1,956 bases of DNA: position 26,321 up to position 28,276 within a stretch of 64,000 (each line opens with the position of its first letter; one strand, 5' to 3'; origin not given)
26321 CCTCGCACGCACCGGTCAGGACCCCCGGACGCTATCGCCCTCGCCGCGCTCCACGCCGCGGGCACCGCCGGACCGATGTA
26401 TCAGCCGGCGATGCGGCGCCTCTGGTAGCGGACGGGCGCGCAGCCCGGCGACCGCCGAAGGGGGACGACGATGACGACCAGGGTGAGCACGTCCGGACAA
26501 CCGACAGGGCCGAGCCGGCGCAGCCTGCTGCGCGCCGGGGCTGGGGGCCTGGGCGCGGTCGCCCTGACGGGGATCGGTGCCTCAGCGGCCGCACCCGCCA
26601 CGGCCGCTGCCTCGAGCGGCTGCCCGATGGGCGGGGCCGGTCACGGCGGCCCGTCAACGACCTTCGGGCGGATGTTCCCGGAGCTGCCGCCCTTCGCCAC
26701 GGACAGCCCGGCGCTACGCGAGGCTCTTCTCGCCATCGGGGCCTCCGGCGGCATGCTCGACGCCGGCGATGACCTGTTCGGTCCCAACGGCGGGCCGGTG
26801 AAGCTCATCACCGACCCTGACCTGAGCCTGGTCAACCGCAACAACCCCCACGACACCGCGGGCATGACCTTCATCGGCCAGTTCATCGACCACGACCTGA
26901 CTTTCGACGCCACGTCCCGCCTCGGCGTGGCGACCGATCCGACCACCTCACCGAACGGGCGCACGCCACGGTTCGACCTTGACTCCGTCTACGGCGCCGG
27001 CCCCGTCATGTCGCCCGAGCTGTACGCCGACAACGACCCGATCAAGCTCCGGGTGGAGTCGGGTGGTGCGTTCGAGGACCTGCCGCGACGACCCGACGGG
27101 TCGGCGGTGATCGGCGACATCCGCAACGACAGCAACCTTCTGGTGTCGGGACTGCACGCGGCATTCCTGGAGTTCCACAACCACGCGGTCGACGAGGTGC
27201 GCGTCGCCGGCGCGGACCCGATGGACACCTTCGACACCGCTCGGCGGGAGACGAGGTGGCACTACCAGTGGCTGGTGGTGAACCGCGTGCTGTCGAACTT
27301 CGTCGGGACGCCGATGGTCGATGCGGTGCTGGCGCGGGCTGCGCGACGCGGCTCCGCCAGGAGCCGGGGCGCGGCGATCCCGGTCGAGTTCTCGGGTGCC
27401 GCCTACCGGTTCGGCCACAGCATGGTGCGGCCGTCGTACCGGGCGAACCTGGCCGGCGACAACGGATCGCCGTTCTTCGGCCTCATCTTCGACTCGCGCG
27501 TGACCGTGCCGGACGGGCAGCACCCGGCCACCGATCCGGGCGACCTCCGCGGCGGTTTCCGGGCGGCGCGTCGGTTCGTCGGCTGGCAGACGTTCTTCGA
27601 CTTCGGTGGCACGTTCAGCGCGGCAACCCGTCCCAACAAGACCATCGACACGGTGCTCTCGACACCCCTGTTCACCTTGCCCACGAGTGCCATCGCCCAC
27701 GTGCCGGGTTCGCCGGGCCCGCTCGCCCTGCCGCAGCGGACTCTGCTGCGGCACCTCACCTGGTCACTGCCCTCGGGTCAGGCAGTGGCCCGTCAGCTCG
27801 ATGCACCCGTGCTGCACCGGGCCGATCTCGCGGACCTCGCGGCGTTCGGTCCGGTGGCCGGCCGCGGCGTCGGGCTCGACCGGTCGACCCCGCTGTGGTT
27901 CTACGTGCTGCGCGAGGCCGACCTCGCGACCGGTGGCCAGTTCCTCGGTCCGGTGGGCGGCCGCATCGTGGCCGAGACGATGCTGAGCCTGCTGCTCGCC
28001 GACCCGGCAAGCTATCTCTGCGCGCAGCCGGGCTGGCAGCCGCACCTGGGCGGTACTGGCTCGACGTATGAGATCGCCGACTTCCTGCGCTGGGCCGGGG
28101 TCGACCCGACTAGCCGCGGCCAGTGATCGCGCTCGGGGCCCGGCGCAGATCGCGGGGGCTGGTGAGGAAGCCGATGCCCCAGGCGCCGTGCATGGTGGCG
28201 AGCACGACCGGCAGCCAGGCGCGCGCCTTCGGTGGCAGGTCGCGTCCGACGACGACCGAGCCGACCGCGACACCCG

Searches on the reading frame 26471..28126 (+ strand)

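Call 30: search_protein_families(library=pfam, proteins=[window:26471-28126:+], max_evalue=0.00001)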
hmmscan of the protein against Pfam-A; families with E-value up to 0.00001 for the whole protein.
window:26471-28126:+ (551 aa): 1 family
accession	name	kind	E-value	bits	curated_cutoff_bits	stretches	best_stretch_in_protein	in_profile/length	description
PF03098.20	An_peroxidase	-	4.3e-13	49.1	25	1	157-324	143-325/530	Animal haem peroxidase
